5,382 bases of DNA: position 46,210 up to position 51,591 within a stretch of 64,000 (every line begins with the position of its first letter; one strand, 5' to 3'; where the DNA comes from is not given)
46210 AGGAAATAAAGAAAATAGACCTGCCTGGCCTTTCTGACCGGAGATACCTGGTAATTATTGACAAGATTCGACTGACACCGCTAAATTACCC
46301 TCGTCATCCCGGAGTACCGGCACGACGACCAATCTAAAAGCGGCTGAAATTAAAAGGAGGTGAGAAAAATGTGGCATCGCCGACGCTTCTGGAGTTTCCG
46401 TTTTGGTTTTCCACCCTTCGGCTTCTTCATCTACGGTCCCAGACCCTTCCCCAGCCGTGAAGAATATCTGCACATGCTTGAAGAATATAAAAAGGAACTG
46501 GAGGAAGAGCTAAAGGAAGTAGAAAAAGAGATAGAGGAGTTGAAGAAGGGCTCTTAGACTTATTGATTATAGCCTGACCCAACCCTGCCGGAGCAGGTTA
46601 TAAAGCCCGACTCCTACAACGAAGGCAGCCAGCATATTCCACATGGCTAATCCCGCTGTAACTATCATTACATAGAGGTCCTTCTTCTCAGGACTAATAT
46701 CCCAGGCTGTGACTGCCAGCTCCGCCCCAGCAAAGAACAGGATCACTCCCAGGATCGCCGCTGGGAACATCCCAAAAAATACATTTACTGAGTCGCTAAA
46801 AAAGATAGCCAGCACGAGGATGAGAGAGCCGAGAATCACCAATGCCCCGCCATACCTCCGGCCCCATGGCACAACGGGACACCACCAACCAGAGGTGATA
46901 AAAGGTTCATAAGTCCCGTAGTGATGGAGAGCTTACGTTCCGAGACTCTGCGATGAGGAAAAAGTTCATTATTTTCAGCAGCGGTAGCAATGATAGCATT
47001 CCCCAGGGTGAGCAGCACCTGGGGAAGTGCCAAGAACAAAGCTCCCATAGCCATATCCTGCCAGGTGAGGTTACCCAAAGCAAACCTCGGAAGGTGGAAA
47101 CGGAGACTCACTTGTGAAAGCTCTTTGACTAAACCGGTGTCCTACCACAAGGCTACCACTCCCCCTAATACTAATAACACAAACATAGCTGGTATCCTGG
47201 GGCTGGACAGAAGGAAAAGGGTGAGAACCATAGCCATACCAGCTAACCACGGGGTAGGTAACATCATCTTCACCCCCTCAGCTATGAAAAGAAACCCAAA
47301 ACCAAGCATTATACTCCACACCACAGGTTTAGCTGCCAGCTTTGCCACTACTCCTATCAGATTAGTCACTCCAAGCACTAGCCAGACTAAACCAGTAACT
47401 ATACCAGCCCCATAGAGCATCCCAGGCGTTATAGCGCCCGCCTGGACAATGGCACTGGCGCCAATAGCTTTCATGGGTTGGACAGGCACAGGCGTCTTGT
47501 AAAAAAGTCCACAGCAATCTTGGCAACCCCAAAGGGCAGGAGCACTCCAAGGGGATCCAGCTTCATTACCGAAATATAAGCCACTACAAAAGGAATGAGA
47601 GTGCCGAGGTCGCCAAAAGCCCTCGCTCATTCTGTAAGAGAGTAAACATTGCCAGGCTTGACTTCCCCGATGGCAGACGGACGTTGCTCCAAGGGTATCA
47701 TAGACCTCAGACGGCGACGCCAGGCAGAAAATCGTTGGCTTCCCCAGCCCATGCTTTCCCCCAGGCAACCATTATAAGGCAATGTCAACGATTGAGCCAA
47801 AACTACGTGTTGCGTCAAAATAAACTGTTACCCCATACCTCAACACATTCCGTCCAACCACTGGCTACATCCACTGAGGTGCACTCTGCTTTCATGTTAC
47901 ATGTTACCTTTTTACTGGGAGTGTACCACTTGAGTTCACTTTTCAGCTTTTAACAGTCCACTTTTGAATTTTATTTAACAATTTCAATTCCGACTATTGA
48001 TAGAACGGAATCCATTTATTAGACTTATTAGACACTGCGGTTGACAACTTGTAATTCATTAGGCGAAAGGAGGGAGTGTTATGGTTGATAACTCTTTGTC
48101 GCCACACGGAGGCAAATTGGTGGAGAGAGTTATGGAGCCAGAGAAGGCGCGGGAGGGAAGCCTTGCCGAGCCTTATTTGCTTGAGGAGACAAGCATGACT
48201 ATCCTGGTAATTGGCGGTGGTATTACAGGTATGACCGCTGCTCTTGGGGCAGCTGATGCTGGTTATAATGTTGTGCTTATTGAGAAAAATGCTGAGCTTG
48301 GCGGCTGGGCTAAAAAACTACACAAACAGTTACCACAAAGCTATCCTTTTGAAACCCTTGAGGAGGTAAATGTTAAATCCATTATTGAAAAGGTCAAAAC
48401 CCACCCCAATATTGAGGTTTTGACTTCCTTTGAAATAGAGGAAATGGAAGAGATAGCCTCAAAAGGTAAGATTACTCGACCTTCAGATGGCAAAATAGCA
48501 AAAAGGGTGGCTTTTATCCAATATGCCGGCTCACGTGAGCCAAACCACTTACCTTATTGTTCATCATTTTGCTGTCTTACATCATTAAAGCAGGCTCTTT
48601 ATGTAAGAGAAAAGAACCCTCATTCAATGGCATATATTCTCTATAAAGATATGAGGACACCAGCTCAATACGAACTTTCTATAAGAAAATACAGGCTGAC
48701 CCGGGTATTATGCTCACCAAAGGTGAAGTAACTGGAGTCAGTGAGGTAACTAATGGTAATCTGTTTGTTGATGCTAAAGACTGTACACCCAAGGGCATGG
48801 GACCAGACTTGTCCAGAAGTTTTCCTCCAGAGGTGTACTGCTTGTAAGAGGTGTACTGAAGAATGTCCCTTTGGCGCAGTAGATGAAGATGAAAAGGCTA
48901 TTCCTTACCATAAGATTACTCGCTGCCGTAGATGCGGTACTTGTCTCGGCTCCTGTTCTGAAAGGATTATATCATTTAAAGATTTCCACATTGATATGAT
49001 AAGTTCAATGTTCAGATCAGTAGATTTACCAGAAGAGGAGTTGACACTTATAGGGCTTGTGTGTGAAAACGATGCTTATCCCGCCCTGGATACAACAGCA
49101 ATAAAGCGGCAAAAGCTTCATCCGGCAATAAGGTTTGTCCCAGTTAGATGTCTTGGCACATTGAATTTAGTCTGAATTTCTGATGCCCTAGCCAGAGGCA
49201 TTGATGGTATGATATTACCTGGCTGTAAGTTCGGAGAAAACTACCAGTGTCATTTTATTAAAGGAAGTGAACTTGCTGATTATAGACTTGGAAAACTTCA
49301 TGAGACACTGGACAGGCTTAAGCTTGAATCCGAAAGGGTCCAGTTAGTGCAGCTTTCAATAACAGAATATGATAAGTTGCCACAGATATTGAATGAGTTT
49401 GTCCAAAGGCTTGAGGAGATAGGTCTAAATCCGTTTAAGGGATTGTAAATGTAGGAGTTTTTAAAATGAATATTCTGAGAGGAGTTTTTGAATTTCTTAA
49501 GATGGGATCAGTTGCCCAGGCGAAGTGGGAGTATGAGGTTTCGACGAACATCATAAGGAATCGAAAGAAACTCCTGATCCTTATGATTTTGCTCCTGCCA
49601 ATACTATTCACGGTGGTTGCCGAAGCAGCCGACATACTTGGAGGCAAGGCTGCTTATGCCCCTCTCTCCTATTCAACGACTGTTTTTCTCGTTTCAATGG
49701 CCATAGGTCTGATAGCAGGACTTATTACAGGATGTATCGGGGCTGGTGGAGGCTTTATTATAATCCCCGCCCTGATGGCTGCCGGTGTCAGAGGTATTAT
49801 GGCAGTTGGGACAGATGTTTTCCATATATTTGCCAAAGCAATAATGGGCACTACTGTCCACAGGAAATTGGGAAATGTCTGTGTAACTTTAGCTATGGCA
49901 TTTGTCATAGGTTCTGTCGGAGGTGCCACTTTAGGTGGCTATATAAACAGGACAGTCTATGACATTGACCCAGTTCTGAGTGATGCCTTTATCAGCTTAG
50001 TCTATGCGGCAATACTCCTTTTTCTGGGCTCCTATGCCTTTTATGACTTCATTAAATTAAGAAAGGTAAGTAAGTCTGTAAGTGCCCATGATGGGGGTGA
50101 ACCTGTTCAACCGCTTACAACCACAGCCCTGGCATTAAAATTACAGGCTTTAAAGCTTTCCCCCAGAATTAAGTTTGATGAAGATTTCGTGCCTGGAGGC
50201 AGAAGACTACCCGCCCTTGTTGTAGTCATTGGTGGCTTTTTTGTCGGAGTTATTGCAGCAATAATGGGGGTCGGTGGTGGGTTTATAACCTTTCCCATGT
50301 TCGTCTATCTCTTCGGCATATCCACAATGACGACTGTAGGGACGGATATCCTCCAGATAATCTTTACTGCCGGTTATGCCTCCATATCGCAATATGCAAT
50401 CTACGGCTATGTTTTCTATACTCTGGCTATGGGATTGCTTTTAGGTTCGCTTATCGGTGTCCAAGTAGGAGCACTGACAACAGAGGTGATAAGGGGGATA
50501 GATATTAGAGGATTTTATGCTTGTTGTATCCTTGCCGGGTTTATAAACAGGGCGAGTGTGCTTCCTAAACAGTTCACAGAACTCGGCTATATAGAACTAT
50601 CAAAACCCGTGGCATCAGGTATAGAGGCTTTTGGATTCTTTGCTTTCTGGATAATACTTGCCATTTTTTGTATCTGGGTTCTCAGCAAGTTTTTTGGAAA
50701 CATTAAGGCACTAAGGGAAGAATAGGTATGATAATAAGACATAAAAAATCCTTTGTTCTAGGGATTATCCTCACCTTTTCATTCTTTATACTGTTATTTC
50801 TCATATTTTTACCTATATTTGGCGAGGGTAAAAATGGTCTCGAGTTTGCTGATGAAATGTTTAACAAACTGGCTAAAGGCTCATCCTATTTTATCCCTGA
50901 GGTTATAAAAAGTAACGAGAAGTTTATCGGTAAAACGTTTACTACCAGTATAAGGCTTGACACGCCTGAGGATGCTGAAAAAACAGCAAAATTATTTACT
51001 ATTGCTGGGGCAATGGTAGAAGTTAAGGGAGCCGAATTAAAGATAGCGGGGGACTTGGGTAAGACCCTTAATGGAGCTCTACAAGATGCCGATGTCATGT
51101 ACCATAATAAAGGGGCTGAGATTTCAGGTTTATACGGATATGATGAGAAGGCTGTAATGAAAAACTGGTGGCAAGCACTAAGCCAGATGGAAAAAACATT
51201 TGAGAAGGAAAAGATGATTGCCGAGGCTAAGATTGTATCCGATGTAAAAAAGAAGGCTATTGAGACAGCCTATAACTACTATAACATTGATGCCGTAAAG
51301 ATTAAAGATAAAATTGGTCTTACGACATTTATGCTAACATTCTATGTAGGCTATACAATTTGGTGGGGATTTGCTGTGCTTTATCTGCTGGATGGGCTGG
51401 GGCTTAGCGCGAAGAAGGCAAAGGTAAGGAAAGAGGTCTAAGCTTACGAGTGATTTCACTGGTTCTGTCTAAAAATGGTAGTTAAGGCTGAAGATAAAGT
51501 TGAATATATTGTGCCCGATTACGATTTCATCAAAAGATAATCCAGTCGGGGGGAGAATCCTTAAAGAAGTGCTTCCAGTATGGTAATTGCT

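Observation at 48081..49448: HdrA-like/MvhD-like oxidoreductase reduced to a multi-lesion pseudogene, with a TGA aligned to a non-cysteine position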

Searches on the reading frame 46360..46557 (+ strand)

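Call 6: search_protein_families(library=pfam, proteins=[window:46360-46557:+], max_evalue=0.01)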
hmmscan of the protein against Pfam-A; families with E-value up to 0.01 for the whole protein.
window:46360-46557:+ (65 aa): 1 family
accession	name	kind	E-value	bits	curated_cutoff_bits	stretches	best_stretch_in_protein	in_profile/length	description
PF17253.7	DUF5320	-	5.8e-05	24.6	27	1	5-61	45-99/99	Family of unknown function (DUF5320)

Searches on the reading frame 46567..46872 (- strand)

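Call 6: search_protein_families(library=pfam, proteins=[window:46567-46872:-], max_evalue=0.01)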
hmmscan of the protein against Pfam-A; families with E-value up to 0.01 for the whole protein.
window:46567-46872:- (101 aa): 2 families
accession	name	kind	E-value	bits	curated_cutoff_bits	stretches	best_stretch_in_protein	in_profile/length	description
PF16983.11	MFS_MOT1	-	1.1e-07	32.7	30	1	4-52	65-111/111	Molybdate transporter of MFS superfamily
PF20040.4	DUF6442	-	0.01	16.5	25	0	12-86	34-99/102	Family of unknown function (DUF6442)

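Call 28: search_protein_families(library=ncbifam, proteins=[window:46567-46872:-], max_evalue=0.01)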
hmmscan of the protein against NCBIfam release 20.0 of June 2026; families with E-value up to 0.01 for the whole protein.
window:46567-46872:- (101 aa): 0 families

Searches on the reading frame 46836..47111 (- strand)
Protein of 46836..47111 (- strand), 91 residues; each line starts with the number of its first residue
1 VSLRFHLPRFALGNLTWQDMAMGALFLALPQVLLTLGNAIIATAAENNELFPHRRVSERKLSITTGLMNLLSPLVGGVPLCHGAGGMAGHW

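Call 6: search_protein_families(library=pfam, proteins=[window:46836-47111:-], max_evalue=0.01)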
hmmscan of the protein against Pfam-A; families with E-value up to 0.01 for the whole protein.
window:46836-47111:- (91 aa): 1 family
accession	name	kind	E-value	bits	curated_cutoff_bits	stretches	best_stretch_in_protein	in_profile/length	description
PF16983.11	MFS_MOT1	-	2.2e-16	60.6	30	1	24-90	2-61/111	Molybdate transporter of MFS superfamily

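Call 28: search_protein_families(library=ncbifam, proteins=[window:46836-47111:-], max_evalue=0.01)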
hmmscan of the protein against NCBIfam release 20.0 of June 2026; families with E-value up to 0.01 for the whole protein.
window:46836-47111:- (91 aa): 0 families

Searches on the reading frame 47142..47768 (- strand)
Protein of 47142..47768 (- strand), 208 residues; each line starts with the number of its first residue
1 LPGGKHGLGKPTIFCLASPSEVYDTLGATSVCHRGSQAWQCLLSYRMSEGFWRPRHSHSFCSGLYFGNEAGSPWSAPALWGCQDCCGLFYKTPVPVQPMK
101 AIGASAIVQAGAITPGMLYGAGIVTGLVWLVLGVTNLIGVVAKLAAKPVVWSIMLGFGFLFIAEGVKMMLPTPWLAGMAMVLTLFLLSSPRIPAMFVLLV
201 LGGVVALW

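Call 6: search_protein_families(library=pfam, proteins=[window:47142-47768:-], max_evalue=0.01)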
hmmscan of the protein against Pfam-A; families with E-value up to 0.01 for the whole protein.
window:47142-47768:- (208 aa): 1 family
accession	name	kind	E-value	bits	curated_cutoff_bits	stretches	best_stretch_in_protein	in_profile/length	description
PF16983.11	MFS_MOT1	-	3e-08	34.4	30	1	85-160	42-110/111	Molybdate transporter of MFS superfamily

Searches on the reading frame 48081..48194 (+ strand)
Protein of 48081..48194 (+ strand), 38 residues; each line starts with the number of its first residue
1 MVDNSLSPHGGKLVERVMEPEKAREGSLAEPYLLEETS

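Call 35: search_solved_structures(query=window:48081-48194:+, max_evalue=10, show_alignments=2)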
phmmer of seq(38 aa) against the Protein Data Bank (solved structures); distinct sequences matched with E-value up to 10: 1.
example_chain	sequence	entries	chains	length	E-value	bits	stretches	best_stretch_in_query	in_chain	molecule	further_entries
8a8d_A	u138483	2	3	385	1.7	12.5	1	7-30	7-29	ATP sulfurylase from Methanothermococcus thermolithotrophicus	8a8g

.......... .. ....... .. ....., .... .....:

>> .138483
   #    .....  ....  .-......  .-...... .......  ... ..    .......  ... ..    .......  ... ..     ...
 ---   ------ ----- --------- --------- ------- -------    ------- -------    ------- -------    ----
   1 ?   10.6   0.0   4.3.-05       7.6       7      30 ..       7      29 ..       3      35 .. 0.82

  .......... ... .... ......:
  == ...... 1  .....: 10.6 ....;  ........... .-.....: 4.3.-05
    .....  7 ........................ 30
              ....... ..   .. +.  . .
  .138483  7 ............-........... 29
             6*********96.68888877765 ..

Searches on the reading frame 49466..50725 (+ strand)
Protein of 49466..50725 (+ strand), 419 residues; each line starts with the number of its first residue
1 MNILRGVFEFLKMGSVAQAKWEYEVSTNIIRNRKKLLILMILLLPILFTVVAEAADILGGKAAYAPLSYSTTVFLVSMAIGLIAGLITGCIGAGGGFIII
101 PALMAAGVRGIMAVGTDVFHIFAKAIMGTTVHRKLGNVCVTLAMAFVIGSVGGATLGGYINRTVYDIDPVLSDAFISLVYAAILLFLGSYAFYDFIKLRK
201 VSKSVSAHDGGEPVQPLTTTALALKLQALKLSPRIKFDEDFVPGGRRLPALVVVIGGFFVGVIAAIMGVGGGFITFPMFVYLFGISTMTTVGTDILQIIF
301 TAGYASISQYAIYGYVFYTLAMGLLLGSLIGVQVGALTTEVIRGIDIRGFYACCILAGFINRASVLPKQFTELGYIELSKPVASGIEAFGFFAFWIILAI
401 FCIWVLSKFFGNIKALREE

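Call 6: search_protein_families(library=pfam, proteins=[window:49466-50725:+], max_evalue=0.01)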
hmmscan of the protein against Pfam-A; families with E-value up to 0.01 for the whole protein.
window:49466-50725:+ (419 aa): 1 family
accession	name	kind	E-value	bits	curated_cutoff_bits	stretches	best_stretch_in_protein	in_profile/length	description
PF01925.25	TauE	-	5.8e-37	128.1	32.6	1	78-359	2-234/237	Sulfite exporter TauE/SafE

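Call 10: find_encoding_contigs(protein=window:49466-50725:+, flank=10000, max_places=6)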
Protein window:49466-50725:+ (419 aa): 6 contigs read that carry it; 4 places shown.
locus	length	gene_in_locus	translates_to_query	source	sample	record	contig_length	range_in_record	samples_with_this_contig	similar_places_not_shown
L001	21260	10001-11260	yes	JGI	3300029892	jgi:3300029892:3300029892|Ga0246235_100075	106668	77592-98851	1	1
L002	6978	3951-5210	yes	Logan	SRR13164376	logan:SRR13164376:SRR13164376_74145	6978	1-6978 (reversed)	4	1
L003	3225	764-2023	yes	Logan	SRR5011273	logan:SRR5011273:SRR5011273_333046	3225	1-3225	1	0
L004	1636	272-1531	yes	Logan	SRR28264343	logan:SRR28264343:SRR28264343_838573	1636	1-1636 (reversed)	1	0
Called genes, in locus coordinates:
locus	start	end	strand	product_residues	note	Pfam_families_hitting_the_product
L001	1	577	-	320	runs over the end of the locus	-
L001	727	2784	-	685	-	PF07602:DUF1565 (faint), PF05048:NosD (weak), PF13229:Beta_helix (weak), PF05048:NosD (weak), PF13229:Beta_helix, PF05048:NosD, PF13229:Beta_helix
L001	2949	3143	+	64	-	-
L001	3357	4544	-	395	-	PF00108:Thiolase_N, PF22691:Thiolase_C_1, PF02803:Thiolase_C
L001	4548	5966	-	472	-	PF08545:ACP_syn_III (weak), PF08541:ACP_syn_III_C (weak), PF01796:OB_ChsH2_C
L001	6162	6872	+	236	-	PF02527:GidB, PF13847:Methyltransf_31 (weak)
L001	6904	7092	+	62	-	-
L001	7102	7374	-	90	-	-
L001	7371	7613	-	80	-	PF16983:MFS_MOT1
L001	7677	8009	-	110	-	PF16983:MFS_MOT1 (weak)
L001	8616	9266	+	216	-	PF07992:Pyr_redox_2 (weak), PF00890:FAD_binding_2 (weak), PF01266:DAO, PF12831:FAD_oxidored, PF13450:NAD_binding_8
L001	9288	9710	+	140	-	PF12838:Fer4_7 (faint), PF12797:Fer4_2 (faint), PF12837:Fer4_6 (faint), PF13187:Fer4_9, PF13484:Fer4_16 (faint), PF02662:FlpD (weak)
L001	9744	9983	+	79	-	PF02662:FlpD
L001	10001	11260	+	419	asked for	PF01925:TauE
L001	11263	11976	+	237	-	-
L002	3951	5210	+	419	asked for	PF01925:TauE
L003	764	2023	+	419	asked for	PF01925:TauE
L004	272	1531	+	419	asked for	PF01925:TauE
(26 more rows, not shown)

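Call 16: find_related_loci(query=window:49466-50725:+, collection=genome_contigs, flank=10000)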
Query window:49466-50725:+ (419 aa) in genome_contigs; peptide patterns used: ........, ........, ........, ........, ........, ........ (x = any residue, [..] = any of these).
599 stretches matched a pattern (row limit reached: there are more); 555 encode a relative of the query (tblastn E <= 1e-3); the best 80 are kept; 80 distinct loci.
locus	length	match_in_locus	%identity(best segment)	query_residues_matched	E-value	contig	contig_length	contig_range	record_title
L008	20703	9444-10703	75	1-419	0e+0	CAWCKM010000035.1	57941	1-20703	MAG: Nitrospirota bacterium isolate MFD00709.bin.1.4 genome assembly, contig: contig_16735, whole genome shotgun sequenc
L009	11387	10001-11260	75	1-419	0e+0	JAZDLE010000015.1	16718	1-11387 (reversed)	MAG: Nitrospirota bacterium isolate MEGAHIT-group-0.570 k141_1179247, whole genome shotgun sequence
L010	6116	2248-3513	71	1-419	0e+0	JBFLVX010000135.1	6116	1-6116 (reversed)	MAG: Nitrospirota bacterium isolate MAG017 MAG017_135, whole genome shotgun sequence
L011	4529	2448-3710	71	1-419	0e+0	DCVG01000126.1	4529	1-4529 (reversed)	MAG TPA_asm: Nitrospiraceae bacterium UBA2194 UBA2194_contig_90893, whole genome shotgun sequence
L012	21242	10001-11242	67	1-419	0e+0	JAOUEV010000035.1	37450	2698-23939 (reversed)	MAG: Nitrospirota bacterium isolate 4_1_July_SF_Bin20 4_1_July_SF_Bin20_scaffold_350_c1, whole genome shotgun sequence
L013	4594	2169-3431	70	1-419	0e+0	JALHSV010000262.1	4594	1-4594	MAG: Thermodesulfovibrionales bacterium isolate PFL7 seq_1390136, whole genome shotgun sequence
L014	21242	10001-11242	66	1-419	0e+0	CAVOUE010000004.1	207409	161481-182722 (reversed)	MAG: Nitrospirota bacterium isolate MFD10007.bin.2.159 genome assembly, contig: contig_26576, whole genome shotgun seque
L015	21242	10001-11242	66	1-419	0e+0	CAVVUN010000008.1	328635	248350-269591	MAG: Nitrospirota bacterium isolate MFD03899.bin.2.182 genome assembly, contig: contig_32775, whole genome shotgun seque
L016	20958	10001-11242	65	1-419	2e-179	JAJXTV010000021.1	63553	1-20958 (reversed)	MAG: Nitrospirae bacterium isolate BP4.bin66 NODE_410_length_63553_cov_2.448996, whole genome shotgun sequence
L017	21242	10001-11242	64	1-418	9e-179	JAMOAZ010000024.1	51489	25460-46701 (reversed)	MAG: Nitrospirota bacterium isolate MYC-10 scaffold24, whole genome shotgun sequence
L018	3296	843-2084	64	1-418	0e+0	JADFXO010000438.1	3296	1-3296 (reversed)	MAG: Nitrospirae bacterium isolate nDJH14bin7 nDJH14_bin7_NODE_438_length_3296_cov_1.276743, whole genome shotgun sequen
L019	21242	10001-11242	64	1-419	4e-177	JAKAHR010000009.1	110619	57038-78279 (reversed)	MAG: Nitrospirae bacterium isolate WY3.bin121 NODE_245_length_110619_cov_3.989565, whole genome shotgun sequence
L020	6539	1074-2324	64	1-419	2e-178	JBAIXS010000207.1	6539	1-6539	MAG: Candidatus Sulfobium mesophilum isolate bin_230 c_000005331144, whole genome shotgun sequence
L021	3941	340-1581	66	1-419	0e+0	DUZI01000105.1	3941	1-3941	MAG TPA_asm: Nitrospirae bacterium isolate MAG_10313_ntr_31 Ga0116211_1007660, whole genome shotgun sequence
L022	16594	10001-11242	65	1-418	2e-175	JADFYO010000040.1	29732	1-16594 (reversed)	MAG: Nitrospirae bacterium isolate nDJH8bin6 nDJH8_bin6_NODE_40_length_29732_cov_166.538152, whole genome shotgun sequen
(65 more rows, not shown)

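Call 28: search_protein_families(library=ncbifam, proteins=[window:49466-50725:+], max_evalue=0.01)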
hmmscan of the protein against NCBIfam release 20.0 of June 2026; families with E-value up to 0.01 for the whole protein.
window:49466-50725:+ (419 aa): 0 families

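Call 32: list_cluster_members(proteins=[window:49466-50725:+, window:53451-54335:+, window:19336-22635:+, window:48081-48731:+, window:52452-52883:-])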
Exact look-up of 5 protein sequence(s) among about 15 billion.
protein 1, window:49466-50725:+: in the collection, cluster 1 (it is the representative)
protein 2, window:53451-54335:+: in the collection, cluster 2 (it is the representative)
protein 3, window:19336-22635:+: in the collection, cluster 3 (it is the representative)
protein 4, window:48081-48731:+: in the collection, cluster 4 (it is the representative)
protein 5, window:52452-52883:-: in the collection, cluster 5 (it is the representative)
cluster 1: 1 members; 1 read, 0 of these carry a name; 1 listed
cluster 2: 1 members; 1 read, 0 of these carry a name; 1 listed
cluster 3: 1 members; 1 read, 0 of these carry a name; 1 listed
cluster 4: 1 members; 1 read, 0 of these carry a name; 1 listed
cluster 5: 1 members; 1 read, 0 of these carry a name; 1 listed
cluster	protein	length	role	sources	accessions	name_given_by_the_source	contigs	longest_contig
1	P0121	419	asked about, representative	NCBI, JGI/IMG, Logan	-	-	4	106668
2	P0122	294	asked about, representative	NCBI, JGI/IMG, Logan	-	-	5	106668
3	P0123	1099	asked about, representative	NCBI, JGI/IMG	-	-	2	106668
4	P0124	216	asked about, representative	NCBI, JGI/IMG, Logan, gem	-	-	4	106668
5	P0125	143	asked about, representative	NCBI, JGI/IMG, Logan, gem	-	-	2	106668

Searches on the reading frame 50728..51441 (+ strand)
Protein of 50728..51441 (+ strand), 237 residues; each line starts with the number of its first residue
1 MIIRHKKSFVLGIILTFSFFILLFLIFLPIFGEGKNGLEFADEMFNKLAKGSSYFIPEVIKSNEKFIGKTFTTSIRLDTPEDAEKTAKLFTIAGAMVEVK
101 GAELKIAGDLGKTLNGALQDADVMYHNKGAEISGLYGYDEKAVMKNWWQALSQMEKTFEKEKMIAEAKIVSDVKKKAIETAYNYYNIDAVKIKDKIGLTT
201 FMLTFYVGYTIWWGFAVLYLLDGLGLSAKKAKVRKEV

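Call 6: search_protein_families(library=pfam, proteins=[window:50728-51441:+], max_evalue=0.01)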
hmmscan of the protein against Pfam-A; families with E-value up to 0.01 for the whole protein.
window:50728-51441:+ (237 aa): 0 families

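Call 28: search_protein_families(library=ncbifam, proteins=[window:50728-51441:+], max_evalue=0.01)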
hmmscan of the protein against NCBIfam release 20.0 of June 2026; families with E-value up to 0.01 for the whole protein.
window:50728-51441:+ (237 aa): 0 families
